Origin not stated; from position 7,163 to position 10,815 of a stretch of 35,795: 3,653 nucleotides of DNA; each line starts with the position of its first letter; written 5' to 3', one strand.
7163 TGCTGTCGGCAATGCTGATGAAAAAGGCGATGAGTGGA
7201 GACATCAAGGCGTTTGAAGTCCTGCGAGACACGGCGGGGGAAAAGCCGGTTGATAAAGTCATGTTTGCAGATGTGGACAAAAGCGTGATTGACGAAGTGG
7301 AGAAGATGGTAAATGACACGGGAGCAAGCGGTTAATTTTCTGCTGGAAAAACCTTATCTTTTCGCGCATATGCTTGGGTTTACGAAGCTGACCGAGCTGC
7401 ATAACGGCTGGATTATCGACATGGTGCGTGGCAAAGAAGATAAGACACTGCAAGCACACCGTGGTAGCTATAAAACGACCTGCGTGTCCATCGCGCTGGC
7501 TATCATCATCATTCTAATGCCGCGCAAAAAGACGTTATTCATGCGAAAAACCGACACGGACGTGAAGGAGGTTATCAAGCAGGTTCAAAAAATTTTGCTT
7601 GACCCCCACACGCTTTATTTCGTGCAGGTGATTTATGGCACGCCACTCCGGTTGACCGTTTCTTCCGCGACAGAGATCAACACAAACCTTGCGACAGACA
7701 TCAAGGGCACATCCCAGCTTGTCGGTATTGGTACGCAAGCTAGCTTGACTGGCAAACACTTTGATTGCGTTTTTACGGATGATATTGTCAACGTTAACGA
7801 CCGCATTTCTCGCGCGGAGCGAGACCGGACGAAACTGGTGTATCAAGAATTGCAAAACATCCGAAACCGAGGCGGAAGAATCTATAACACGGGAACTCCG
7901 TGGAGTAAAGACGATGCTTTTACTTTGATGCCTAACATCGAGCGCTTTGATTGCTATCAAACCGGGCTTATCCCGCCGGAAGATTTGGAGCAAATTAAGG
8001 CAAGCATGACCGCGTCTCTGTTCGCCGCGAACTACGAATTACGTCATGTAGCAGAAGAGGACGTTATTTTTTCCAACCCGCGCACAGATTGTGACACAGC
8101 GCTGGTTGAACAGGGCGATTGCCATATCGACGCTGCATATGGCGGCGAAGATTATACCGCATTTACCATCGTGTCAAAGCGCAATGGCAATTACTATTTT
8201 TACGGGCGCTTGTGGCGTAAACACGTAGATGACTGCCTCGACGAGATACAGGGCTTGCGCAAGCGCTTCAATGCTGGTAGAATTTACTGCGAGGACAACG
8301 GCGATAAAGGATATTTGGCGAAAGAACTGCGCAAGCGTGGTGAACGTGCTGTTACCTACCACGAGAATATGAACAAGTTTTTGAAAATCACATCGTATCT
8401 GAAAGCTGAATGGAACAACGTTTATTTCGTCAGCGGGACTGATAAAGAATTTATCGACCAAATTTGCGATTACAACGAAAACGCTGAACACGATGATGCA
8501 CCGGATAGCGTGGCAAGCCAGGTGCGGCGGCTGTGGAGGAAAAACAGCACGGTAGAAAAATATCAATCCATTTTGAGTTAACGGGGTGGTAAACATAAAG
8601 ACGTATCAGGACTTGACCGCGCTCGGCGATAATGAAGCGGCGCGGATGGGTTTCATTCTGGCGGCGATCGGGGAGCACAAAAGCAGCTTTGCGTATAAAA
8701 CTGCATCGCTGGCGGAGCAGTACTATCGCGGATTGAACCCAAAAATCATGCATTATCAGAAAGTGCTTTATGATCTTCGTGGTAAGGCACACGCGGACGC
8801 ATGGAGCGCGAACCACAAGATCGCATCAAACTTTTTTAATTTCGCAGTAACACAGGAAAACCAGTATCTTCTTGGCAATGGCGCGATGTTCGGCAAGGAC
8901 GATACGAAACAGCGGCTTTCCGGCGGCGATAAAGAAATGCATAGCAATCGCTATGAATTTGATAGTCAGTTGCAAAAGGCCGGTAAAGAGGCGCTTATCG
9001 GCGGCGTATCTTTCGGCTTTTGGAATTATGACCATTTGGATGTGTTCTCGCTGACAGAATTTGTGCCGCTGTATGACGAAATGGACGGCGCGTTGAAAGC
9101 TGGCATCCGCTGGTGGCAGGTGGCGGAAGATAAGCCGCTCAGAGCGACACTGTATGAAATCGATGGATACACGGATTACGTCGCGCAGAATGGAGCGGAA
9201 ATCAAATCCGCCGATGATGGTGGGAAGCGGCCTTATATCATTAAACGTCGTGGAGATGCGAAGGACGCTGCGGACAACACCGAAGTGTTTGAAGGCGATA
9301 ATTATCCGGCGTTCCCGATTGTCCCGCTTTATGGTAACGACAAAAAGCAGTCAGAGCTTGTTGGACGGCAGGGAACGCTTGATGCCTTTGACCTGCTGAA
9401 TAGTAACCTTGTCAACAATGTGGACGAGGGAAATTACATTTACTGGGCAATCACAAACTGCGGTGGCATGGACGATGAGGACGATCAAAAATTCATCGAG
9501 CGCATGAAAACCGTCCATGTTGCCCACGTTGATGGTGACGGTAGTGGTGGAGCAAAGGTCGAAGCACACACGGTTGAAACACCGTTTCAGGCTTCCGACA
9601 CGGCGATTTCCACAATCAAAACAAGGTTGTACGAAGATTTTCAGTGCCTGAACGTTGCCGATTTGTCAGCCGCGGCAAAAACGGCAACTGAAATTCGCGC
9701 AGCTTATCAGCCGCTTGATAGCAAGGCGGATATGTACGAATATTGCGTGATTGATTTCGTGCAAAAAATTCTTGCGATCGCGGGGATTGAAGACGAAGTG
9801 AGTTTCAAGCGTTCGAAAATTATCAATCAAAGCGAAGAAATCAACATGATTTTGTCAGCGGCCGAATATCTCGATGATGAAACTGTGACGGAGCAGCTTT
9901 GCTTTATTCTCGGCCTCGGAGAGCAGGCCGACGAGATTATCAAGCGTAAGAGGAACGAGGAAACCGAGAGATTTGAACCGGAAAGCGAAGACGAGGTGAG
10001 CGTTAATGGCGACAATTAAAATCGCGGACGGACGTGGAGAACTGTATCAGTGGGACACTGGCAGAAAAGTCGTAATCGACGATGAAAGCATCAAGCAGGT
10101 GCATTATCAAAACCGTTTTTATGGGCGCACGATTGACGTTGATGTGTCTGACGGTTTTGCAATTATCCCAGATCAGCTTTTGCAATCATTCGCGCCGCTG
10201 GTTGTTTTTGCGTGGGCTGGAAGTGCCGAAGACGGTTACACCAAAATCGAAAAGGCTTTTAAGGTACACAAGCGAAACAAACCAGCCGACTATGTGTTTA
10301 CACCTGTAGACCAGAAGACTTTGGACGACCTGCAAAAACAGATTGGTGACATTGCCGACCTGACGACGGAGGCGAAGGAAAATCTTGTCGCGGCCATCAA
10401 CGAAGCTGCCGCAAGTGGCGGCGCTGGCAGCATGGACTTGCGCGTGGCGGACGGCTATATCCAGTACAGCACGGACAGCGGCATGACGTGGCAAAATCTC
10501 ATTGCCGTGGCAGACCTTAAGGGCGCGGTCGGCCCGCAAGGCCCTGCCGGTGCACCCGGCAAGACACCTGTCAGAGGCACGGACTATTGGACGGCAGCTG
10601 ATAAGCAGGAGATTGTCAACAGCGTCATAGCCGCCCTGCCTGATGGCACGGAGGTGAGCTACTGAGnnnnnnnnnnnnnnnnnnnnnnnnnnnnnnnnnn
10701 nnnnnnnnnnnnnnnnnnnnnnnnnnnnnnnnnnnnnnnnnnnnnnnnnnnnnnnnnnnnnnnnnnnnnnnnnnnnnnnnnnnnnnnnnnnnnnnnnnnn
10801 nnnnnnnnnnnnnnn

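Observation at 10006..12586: Fibre/receptor-binding-like cassette displaced into the head module, carrying a CX5R tyrosine-phosphatase-like domain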

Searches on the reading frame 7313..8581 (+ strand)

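Call 3: search_protein_families(library=pfam, proteins=[window:7313-8581:+], max_evalue=0.1)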
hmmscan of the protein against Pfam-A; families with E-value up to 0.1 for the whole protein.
window:7313-8581:+ (422 aa): 2 families
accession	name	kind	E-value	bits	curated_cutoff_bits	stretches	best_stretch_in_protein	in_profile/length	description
PF22530.2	Terminase-T7_RNaseH-like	-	0.00019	22.1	27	1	272-342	1-73/108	Terminase Bacteriophage T7, Ribonuclease H-like domain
PF17289.8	Terminase_6C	-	0.011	16.1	22.6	1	278-398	10-146/155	Terminase RNaseH-like domain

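Call 4: search_protein_families(library=phrogs, proteins=[window:7313-8581:+], max_evalue=0.01)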
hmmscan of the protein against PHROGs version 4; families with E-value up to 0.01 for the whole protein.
window:7313-8581:+ (422 aa): 7 families
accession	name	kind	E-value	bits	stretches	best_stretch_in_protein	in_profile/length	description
phrog_38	-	head and packaging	3.9e-68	231.8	1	15-413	279-709/760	terminase large subunit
phrog_5573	-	head and packaging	2e-20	74.3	1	223-419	35-246/250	terminase large subunit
phrog_17672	-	head and packaging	5.8e-11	42.9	1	24-208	48-229/395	terminase large subunit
phrog_2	-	head and packaging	6.1e-10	39.5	1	45-401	281-590/807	terminase large subunit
phrog_4758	-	head and packaging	3.9e-05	24.1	1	15-203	26-214/243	terminase large subunit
phrog_11978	-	unknown function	9e-05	23.3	1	339-408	91-162/180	-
phrog_3878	-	unknown function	0.0077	17.4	0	45-77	51-83/129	-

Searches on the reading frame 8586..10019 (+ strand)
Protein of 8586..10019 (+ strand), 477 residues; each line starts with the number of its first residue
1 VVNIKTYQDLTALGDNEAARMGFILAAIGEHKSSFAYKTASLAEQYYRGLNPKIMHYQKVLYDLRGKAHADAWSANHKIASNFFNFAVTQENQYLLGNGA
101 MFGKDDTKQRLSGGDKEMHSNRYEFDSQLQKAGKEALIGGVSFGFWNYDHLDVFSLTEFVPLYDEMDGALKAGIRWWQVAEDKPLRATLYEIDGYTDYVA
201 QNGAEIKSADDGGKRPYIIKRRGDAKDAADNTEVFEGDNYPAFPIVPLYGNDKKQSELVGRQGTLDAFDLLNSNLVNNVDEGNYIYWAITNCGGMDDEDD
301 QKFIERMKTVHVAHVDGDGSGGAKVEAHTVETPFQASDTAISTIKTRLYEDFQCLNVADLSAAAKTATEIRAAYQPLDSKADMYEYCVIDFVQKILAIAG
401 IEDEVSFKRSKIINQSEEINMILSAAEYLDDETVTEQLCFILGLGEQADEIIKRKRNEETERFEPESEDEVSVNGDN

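Call 3: search_protein_families(library=pfam, proteins=[window:8586-10019:+], max_evalue=0.1)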
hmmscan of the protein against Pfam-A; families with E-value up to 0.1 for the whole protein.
window:8586-10019:+ (477 aa): 1 family
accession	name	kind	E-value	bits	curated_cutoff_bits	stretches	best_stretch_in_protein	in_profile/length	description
PF05133.19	SPP1_portal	-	2.2e-32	113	25.5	1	36-458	11-413/416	Phage portal protein, SPP1 Gp6-like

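Call 4: search_protein_families(library=phrogs, proteins=[window:8586-10019:+], max_evalue=0.01)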
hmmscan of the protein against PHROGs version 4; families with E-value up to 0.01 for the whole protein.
window:8586-10019:+ (477 aa): 1 family
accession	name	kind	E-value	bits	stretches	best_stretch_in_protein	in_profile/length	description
phrog_64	-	head and packaging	9.5e-45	154.1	1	13-470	68-509/547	portal protein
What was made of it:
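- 8586..10019 (+): Portal gene (SPP1 gp6-like). It forms the left border of the slot. Homology to cassette-less relatives ends near 9962. PF05133 2.2e-32 and phrog_64 (calls 3, 4).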

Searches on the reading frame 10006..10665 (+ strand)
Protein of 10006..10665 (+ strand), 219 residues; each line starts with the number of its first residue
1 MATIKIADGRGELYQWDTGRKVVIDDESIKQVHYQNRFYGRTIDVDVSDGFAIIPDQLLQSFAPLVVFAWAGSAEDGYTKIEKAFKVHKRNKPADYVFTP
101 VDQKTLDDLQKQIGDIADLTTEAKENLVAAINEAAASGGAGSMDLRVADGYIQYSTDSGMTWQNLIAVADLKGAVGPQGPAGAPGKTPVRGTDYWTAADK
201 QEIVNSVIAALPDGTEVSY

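Call 3: search_protein_families(library=pfam, proteins=[window:10006-10665:+], max_evalue=0.1)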
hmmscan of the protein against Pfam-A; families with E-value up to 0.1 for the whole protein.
window:10006-10665:+ (219 aa): 4 families
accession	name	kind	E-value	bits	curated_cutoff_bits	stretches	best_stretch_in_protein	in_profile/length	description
PF01547.30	SBP_bac_1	-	0.0065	16.9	26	1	73-197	32-166/307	Bacterial extracellular solute-binding protein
PF18938.6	aRib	-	0.013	15.7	27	0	183-217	5-42/71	Atypical Rib domain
PF02012.26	BNR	-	0.088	13.3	27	0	153-163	1-11/12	BNR/Asp-box repeat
PF02778.19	tRNA_int_endo_N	-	0.096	12.6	21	0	19-44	7-33/67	tRNA intron endonuclease, N-terminal domain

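Call 4: search_protein_families(library=phrogs, proteins=[window:10006-10665:+], max_evalue=0.01)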
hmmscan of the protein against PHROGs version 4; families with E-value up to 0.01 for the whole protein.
window:10006-10665:+ (219 aa): 6 families
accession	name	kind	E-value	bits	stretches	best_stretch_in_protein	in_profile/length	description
phrog_19976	-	tail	1.2e-06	29.2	1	140-186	64-110/256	tail assembly protein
phrog_4757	-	unknown function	0.00011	22.5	1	107-211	27-105/359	-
phrog_25848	-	tail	0.00028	20.3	1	106-169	174-233/598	tail fiber protein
phrog_31410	-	unknown function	0.0045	16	1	110-146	418-454/955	-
phrog_819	-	tail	0.0072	15.5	1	144-189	612-649/1024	tail protein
phrog_2137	-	tail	0.0097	16.4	0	64-137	143-213/267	tail fiber protein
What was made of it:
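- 10006..10665 (+): ORF219, the proximal fibre segment. The N-terminal domain (aa 1-135) is the presumed virion anchor. It is followed by a BNR-like motif, a short collagen-like stretch and a C-terminal connector. Weak PHROG tail-fibre and tail-assembly hits (call 4).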

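Call 10: search_dna_similar(query=window:10006-10665:+, collection=phages, mode=protein, max_rows=30)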
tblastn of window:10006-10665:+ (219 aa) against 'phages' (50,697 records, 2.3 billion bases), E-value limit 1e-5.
No match.

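Call 24: find_homologous_proteins(query=window:10006-10665:+, max_evalue=0.001)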
Query window:10006-10665:+ (219 aa): 2721 proteins with E <= 0.001 among 3625 candidates; the best 120 are listed.
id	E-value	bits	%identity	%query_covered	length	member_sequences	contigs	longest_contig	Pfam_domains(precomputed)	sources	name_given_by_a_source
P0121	1.4e-136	471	75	100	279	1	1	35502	PF01391.24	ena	-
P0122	2.0e-134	464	94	88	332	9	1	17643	PF01391.24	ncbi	-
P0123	2.8e-132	457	91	100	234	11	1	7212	PF01391.24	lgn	-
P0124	2.0e-129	447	95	88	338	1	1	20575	PF01391.24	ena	-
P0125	1.1e-127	442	68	100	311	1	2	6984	PF01391.24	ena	-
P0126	1.8e-126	438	67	100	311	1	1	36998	PF01391.24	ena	-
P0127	2.5e-124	431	88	100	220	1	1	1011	-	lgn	-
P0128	6.4e-124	429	78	100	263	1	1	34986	-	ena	-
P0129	1.6e-123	428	66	100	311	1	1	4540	PF01391.24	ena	-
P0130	1.1e-122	425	93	100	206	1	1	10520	-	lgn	-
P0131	3.4e-122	424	94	84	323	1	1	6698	PF01391.24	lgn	-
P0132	4.8e-122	423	65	100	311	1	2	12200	PF01391.24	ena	-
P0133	5.4e-121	420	86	88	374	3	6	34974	PF01391.24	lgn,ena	-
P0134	3.3e-119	414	89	100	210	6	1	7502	-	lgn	-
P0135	2.0e-118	411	66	100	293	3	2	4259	PF01391.24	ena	-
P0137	3.5e-115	401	60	100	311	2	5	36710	PF01391.24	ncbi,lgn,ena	-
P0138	4.9e-113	394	61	100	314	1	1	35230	PF01391.24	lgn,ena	-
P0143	6.8e-110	383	91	87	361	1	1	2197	PF01391.24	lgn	-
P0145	2.2e-109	382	75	99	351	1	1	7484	PF01391.24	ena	-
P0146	2.5e-109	382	59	100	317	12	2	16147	PF01391.24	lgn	-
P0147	3.1e-109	381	75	87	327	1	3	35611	PF01391.24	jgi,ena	jgi:hypothetical protein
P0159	4.0e-92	325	66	86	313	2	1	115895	PF01391.24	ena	-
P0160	5.4e-92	325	51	99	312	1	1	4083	PF01391.24,PF18938.7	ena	-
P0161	1.8e-91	323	62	99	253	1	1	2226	PF01391.24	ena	-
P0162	2.4e-91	323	50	99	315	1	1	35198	PF01391.24,PF18938.7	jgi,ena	jgi:hypothetical protein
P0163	2.6e-91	323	78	88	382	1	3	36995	PF01391.24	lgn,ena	-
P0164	2.6e-91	323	52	99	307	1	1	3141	PF01391.24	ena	-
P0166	3.8e-91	322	66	84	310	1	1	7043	PF01391.24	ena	-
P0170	8.1e-91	321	51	99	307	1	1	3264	PF01391.24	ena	-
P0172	2.1e-90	320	62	99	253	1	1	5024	PF01391.24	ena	-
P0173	2.2e-90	320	50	99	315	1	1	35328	PF01391.24,PF18938.7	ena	-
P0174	2.4e-90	320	66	85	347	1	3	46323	PF01391.24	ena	-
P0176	3.8e-90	319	66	85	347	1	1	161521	PF01391.24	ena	-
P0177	4.0e-90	319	50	99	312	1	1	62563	PF01391.24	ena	-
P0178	4.0e-90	319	66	85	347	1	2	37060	PF01391.24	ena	-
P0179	4.1e-90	319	50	99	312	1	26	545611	PF01391.24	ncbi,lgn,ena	-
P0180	6.0e-90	318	52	99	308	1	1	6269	PF01391.24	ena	-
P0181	7.9e-90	318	66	85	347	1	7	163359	PF01391.24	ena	-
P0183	8.5e-90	318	66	85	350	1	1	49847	PF01391.24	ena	-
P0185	1.4e-89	317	66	85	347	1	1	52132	PF01391.24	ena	-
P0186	1.5e-89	317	61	98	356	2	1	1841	PF01391.24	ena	-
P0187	1.8e-89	317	51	99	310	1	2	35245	PF01391.24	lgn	-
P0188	1.8e-89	317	66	85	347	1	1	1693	PF01391.24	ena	-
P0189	1.8e-89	317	50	99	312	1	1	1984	PF01391.24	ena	-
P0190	2.0e-89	317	50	99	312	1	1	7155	PF01391.24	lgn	-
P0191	2.4e-89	316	66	85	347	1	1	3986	PF01391.24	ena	-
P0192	2.5e-89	316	62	84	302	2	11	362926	PF01391.24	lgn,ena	-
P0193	2.7e-89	316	66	85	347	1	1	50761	PF01391.24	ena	-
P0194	2.9e-89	316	50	99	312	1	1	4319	PF01391.24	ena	-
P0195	3.1e-89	316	50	99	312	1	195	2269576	PF01391.24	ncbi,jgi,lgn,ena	jgi:hypothetical protein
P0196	3.3e-89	316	61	95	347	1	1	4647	PF01391.24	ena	-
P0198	3.7e-89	316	66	84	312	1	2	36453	PF01391.24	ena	-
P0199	3.8e-89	316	50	99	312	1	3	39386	PF01391.24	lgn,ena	-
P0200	3.9e-89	316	50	99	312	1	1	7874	PF01391.24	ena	-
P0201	4.2e-89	316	63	99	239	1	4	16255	PF01391.24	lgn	-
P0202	4.3e-89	315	50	99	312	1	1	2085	PF01391.24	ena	-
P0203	5.3e-89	315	50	99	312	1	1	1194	PF01391.24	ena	-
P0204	5.5e-89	315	66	83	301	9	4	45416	PF01391.24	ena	-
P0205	5.6e-89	315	63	85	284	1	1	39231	PF01391.24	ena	-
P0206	6.1e-89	315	62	99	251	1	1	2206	PF01391.24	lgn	-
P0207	6.2e-89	315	50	99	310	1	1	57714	PF01391.24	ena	-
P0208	8.8e-89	314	63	85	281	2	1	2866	PF01391.24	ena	-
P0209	8.8e-89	314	50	99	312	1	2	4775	PF01391.24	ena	-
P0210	9.6e-89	314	50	99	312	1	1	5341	PF01391.24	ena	-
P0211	1.2e-88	314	50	99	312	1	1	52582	PF01391.24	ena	-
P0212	1.2e-88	314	50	99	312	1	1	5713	PF01391.24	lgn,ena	-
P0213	1.5e-88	314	50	99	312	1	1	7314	PF01391.24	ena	-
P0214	1.6e-88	314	66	84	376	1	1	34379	PF01391.24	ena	-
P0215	1.7e-88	314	50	99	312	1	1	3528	PF01391.24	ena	-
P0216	1.8e-88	313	60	99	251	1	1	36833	PF01391.24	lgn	-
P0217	2.1e-88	313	50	99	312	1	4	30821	PF01391.24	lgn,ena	-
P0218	2.3e-88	313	50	99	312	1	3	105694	PF01391.24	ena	-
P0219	2.6e-88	313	66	84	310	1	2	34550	PF01391.24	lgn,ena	-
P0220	3.8e-88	312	50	99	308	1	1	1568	PF01391.24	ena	-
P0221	4.2e-88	312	50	99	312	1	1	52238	PF01391.24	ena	-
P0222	4.2e-88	312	65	99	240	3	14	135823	PF01391.24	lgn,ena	-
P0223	4.9e-88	312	50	99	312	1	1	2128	PF01391.24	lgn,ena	-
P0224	5.3e-88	312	66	85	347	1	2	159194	PF01391.24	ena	-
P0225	5.4e-88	312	50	99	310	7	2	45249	PF01391.24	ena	-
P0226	5.7e-88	312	66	84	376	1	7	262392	PF01391.24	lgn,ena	-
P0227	6.7e-88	312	66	84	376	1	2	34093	PF01391.24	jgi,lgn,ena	jgi:hypothetical protein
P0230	8.0e-88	311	66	84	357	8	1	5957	PF01391.24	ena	-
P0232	9.8e-88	311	56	99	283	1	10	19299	PF01391.24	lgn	-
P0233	1.2e-87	311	62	99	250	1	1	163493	PF01391.24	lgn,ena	-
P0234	1.4e-87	311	53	99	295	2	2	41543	PF01391.24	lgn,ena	-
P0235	1.5e-87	310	50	99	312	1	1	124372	PF01391.24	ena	-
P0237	1.5e-87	310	62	86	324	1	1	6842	PF01391.24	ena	-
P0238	1.8e-87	310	64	86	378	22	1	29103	PF01391.24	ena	-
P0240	2.3e-87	310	56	99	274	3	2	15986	PF01391.24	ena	-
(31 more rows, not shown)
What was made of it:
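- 10006..10665 (+): 2721 homologues of 206-382 aa, most with PF01391 collagen (call 24).
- On Collagen-like tail fibre proteins (PF01391): Its homologues at 50-95% identity do carry PF01391 (call 24).
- Checked: ORF219's collagen stretch is a short version of long PF01391 collagen repeats found in its homologues (call 24).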

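Call 58: search_solved_structures(query=window:10006-10665:+, max_evalue=1, show_alignments=3)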
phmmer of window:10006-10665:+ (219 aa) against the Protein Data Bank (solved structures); distinct sequences matched with E-value up to 1: 4.
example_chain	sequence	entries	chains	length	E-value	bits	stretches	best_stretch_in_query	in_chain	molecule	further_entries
5ej1_B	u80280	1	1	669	0.65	12.5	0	15-101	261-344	Putative cellulose synthase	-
4hg6_B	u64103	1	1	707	0.74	12.3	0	15-101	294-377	Cellulose Synthase Subunit B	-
4p00_B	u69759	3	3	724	0.8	12.2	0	15-101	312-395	Cellulose Synthase B subunit | Cellulose Synthase subunit B | Putative cellulose synthase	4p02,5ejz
5eiy_B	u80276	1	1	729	0.81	12.2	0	15-101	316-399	Putative cellulose synthase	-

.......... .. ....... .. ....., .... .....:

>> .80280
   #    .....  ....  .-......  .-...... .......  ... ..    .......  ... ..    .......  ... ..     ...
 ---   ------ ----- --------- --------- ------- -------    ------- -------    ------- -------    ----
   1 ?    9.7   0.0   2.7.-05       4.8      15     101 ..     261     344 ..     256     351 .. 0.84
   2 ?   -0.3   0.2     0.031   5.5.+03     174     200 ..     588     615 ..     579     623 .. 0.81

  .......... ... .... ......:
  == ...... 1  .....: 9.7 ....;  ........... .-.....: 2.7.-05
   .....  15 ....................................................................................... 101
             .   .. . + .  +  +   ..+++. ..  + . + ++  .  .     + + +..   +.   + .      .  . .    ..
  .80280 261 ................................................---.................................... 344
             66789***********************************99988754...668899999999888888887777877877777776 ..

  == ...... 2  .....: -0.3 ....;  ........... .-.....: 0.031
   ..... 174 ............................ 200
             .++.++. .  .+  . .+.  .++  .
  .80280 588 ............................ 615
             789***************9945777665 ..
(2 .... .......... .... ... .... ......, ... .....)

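Call 97: search_protein_families(library=ncbifam, proteins=[window:10006-10665:+], max_evalue=0.01)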
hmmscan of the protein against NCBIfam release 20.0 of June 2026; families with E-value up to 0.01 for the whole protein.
window:10006-10665:+ (219 aa): 0 families
